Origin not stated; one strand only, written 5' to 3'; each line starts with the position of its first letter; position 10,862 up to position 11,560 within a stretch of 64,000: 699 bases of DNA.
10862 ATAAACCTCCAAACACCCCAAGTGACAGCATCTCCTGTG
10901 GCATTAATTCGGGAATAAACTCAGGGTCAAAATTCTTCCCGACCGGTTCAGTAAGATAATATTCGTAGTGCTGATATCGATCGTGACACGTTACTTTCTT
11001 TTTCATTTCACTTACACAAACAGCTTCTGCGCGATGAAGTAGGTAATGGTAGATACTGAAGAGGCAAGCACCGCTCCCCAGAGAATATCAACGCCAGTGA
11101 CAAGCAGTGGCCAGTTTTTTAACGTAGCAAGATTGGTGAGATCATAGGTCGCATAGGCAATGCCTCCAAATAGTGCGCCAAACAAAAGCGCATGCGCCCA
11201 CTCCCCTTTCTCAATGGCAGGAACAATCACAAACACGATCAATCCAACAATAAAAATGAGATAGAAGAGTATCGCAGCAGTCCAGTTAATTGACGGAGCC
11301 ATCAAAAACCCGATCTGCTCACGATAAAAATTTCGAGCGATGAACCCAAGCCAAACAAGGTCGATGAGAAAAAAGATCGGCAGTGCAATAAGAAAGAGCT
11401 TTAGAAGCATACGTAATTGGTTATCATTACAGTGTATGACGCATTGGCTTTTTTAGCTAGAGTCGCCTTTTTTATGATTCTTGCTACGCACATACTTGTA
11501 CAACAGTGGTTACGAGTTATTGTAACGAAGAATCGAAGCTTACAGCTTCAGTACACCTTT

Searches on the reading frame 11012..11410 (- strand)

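Call 39: search_protein_families(library=pfam, proteins=[window:11012-11410:-], max_evalue=0.01)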
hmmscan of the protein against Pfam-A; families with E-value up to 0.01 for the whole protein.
window:11012-11410:- (132 aa): 1 family
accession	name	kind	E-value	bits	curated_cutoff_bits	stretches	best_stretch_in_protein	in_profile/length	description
PF09945.14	DUF2177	-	3.3e-46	156.8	26.9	1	3-124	2-123/124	Predicted membrane protein (DUF2177)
